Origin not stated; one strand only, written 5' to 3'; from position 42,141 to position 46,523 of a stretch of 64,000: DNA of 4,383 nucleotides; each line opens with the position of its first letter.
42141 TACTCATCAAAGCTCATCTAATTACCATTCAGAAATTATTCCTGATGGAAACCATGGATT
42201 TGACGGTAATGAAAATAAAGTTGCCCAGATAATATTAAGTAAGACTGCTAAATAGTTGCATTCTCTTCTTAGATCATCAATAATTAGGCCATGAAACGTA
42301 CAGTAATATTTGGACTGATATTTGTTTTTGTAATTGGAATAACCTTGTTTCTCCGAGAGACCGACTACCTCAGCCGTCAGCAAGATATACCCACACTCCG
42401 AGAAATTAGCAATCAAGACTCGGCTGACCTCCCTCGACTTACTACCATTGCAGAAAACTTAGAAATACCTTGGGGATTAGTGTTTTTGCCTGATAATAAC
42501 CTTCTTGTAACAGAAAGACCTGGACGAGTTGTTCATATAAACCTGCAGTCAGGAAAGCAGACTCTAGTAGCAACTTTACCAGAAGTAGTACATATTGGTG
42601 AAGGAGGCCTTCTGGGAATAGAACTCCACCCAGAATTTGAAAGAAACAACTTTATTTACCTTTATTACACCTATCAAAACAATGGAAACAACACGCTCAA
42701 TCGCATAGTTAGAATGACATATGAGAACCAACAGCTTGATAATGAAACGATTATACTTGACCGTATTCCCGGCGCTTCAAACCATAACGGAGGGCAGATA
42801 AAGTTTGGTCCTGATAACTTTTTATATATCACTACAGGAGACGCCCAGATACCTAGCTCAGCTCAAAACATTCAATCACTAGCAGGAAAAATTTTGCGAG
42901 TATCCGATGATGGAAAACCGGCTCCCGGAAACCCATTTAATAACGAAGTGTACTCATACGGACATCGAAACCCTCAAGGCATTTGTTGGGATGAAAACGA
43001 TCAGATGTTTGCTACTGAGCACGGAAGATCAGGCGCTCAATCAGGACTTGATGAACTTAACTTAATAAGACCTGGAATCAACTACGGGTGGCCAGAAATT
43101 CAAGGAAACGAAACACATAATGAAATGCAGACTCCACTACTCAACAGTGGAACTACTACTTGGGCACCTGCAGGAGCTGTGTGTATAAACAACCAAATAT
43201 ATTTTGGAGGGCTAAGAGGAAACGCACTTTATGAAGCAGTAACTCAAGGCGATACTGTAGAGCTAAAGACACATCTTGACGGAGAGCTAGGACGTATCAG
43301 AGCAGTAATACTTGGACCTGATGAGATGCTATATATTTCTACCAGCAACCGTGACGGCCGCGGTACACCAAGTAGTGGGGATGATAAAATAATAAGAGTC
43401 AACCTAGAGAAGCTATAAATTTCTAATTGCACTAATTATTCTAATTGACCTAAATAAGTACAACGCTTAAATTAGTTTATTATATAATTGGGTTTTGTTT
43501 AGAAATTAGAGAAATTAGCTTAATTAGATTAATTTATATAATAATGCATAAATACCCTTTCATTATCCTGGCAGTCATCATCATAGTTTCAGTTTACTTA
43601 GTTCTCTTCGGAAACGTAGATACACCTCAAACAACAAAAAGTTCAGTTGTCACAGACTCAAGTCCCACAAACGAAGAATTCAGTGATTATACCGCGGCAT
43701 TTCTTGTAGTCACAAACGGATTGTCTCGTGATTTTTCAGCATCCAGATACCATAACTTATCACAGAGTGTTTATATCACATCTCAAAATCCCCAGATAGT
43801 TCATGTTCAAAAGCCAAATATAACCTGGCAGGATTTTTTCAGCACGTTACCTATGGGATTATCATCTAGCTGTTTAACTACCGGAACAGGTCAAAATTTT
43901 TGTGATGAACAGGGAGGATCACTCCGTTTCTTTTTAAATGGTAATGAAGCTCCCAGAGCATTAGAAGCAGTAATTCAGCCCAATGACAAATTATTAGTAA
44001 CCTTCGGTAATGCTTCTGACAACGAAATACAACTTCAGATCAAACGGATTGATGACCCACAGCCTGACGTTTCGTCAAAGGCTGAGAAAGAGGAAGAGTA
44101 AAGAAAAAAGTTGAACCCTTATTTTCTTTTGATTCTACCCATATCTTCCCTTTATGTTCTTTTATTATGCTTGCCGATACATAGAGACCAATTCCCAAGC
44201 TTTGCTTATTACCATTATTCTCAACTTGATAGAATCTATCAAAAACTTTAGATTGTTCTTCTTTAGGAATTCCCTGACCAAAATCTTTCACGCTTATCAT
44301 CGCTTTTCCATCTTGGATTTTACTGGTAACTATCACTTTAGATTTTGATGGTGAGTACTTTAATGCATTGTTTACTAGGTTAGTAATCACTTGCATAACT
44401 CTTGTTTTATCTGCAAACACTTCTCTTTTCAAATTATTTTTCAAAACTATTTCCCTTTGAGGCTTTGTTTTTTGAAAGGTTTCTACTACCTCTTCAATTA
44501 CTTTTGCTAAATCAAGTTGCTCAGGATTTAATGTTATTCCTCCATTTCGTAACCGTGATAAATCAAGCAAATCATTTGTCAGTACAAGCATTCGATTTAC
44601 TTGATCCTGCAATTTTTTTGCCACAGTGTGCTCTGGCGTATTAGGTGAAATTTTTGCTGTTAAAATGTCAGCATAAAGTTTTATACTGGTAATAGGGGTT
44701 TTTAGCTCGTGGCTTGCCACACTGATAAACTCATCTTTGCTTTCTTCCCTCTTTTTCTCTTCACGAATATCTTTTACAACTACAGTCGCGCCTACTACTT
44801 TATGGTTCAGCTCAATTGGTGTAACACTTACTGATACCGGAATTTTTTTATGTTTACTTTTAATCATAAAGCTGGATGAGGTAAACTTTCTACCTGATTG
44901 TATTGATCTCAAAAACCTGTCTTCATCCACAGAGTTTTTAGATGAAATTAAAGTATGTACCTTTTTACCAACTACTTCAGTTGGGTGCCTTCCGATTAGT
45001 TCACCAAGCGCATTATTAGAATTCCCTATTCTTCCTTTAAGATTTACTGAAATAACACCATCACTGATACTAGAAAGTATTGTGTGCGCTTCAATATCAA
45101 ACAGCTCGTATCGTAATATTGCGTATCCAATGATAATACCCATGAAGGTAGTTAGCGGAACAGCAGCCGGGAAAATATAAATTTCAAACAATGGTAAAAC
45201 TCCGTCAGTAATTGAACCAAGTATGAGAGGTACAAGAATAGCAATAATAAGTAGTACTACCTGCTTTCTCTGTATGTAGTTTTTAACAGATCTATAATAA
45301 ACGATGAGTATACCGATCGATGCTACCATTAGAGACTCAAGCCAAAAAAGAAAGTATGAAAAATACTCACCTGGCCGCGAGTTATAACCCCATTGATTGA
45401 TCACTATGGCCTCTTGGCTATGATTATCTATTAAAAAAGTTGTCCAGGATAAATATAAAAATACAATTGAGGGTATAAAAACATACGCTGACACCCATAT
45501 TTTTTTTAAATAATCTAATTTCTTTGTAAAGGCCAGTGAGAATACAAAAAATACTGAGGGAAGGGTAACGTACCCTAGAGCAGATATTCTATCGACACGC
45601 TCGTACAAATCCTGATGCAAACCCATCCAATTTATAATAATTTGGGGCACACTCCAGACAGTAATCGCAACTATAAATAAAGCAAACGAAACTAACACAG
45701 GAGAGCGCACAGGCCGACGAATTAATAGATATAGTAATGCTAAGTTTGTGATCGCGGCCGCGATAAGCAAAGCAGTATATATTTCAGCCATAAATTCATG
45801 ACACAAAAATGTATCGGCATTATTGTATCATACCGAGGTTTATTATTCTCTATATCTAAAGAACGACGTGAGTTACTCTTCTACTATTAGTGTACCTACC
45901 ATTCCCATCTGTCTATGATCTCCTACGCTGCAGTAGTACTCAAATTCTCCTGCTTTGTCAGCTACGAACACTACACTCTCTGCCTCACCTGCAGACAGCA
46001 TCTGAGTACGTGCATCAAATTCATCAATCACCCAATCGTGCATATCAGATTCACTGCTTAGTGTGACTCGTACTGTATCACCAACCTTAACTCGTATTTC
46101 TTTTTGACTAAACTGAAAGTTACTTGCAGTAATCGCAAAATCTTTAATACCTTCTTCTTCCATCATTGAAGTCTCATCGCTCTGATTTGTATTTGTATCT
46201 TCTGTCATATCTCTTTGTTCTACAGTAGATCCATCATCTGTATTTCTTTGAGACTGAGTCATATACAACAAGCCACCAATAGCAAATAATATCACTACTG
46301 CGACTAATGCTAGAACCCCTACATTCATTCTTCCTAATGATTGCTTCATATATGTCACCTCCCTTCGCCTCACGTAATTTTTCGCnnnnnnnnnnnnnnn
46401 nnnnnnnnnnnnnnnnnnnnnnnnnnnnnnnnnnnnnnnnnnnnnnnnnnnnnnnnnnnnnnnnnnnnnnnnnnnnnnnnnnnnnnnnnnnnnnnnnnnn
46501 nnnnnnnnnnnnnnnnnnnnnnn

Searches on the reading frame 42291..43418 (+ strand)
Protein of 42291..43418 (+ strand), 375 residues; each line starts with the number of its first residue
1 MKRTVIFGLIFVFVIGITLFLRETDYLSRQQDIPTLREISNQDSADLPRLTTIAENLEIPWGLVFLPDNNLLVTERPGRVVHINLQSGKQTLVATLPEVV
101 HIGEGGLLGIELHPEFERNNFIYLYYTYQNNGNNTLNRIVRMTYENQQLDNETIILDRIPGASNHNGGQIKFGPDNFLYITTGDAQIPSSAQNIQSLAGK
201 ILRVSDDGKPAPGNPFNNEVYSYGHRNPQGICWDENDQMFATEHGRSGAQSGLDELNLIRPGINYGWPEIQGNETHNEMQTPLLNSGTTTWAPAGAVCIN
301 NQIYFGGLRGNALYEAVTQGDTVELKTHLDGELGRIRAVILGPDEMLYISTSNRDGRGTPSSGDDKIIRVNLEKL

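Call 3: search_protein_families(library=pfam, proteins=[window:42291-43418:+], max_evalue=0.01)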
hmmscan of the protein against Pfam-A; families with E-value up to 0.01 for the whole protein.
window:42291-43418:+ (375 aa): 1 family
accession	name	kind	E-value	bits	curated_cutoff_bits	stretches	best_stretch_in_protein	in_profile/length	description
PF07995.17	GSDH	-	8.4e-81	272.2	25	1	57-357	1-329/332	Glucose / Sorbosone dehydrogenase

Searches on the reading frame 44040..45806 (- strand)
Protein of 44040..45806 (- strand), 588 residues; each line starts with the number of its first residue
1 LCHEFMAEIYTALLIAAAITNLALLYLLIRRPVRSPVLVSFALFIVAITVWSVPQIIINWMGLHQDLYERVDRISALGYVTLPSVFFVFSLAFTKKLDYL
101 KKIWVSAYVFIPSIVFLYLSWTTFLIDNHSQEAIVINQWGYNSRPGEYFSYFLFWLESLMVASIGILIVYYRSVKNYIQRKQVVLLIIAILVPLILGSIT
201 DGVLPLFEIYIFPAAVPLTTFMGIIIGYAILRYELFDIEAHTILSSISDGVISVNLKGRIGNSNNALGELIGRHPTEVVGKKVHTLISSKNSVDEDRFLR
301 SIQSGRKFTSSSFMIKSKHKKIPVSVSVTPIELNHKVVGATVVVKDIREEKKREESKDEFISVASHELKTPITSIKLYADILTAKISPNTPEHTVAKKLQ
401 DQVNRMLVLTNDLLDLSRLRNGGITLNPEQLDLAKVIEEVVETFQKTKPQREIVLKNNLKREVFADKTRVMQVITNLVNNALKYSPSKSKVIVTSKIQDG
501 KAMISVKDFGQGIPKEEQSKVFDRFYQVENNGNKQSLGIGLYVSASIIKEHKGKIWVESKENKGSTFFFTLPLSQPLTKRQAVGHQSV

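Call 3: search_protein_families(library=pfam, proteins=[window:44040-45806:-], max_evalue=0.01)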
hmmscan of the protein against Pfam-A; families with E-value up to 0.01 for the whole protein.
window:44040-45806:- (588 aa): 6 families
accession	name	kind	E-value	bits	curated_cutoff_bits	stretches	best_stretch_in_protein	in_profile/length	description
PF02518.31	HATPase_c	-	7.5e-27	94.4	26.4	1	466-574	2-110/111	Histidine kinase-, DNA gyrase B-, and HSP90-like ATPase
PF16927.11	HisKA_7TM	-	3.3e-19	70.1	28.6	1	13-238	1-222/224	N-terminal 7TM region of histidine kinase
PF00512.31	HisKA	-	2e-16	60.2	26.9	1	357-422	2-66/66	His Kinase A (phospho-acceptor) domain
PF13426.13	PAS_9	-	1.2e-11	45.2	27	1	248-349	1-103/103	PAS domain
PF00989.32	PAS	-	5.7e-09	36.4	22.6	1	242-347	5-113/113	PAS fold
PF08448.16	PAS_4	-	3.8e-06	27.6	23.1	1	244-351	1-109/110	PAS fold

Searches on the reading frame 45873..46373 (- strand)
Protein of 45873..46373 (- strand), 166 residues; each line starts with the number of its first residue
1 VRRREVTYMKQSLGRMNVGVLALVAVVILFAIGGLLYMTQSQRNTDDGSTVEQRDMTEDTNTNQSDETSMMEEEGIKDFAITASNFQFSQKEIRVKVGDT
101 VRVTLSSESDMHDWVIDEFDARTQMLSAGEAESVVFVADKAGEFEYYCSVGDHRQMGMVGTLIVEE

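Call 3: search_protein_families(library=pfam, proteins=[window:45873-46373:-], max_evalue=0.01)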
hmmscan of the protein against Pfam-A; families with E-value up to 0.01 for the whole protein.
window:45873-46373:- (166 aa): 5 families
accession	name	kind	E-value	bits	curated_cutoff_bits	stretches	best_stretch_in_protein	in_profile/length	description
PF00127.26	Copper-bind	-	2.4e-10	41.1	21.2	1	82-165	8-99/99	Copper binding proteins, plastocyanin/azurin family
PF13473.12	Cupredoxin_1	-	3.8e-08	33.7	27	1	73-164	17-104/104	Cupredoxin-like domain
PF07731.20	Cu-oxidase_2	-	0.00016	21.8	20.4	0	123-165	92-134/137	Multicopper oxidase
PF14208.11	DUF4320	-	0.0015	19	25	1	22-110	3-91/119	Domain of unknown function (DUF4320)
PF07732.21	Cu-oxidase_3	-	0.0047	17.4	21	0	121-165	69-115/119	Multicopper oxidase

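Call 4: search_protein_families(library=ncbifam, proteins=[window:45873-46373:-], max_evalue=0.01)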
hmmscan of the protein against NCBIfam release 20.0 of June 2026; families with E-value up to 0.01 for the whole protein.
window:45873-46373:- (166 aa): 17 families
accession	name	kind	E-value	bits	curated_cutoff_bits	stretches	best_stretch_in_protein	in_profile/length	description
TIGR03096.1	nitroso_cyanin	equivalog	1.6e-09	37.6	142.85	1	25-162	5-131/135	nitrosocyanin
TIGR04244.1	nitrous_NosZ_RR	equivalog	9.4e-08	31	625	1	54-165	512-627/627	TAT-dependent nitrous-oxide reductase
NF052460.1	L-NosZ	equivalog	9.5e-08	31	700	1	72-165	374-479/480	clade III lactonase-type nitrous-oxide reductase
TIGR02656.1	cyanin_plasto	equivalog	1.7e-07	31.6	87.85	1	86-165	12-99/99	plastocyanin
NF051440.1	CuResCopIPSEAE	equivalog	3.9e-07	30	280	1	119-165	133-179/180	copper-resistant cuproprotein CopI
TIGR04246.1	nitrous_NosZ_Gp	equivalog_domain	6.2e-07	28.1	625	1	53-149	461-560/578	Sec-dependent nitrous-oxide reductase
TIGR02376.1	Cu_nitrite_red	equivalog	1e-05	25.1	296.3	1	66-165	35-145/326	copper-containing nitrite reductase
TIGR02866.1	CoxB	equivalog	3.2e-05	23.6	147.7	1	87-149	114-175/202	cytochrome c oxidase subunit II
TIGR03102.1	halo_cynanin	subfamily_domain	0.00025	21.1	93.8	1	58-165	12-115/115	halocyanin domain-containing protein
NF010289.0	PRK13729.1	equivalog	0.0012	17.9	504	1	15-101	10-96/474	F-type conjugal transfer pilus assembly protein TraB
NF008173.0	PRK10920.1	equivalog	0.0013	17.9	313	1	16-119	34-138/390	uroporphyrinogen-III C-methyltransferase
TIGR02375.1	pseudoazurin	equivalog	0.0017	18.1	109.85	1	88-164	12-86/116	pseudoazurin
TIGR02657.1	amicyanin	equivalog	0.0018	18.6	110.2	1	85-150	5-72/83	amicyanin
TIGR02695.1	azurin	equivalog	0.0021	18.4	105.1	0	121-162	80-123/125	azurin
NF050117.1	aa3_CtaC_Actin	exception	0.004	16.4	250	1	17-149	82-216/244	aa3-type cytochrome oxidase subunit II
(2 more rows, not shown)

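Call 75: list_cluster_members(proteins=[P0001, P0121, window:45873-46349:-])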
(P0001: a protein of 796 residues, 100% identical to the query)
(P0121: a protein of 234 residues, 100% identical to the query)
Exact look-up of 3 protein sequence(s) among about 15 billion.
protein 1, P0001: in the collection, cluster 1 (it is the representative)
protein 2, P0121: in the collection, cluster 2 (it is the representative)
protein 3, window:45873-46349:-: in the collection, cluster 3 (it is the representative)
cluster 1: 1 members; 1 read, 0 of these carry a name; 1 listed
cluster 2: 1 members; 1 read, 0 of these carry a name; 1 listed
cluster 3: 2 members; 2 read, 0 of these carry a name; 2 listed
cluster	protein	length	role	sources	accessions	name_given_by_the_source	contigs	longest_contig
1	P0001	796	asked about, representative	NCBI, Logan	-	-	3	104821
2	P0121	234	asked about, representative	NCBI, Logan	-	-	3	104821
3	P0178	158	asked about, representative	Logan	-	-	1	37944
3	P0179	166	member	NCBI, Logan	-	-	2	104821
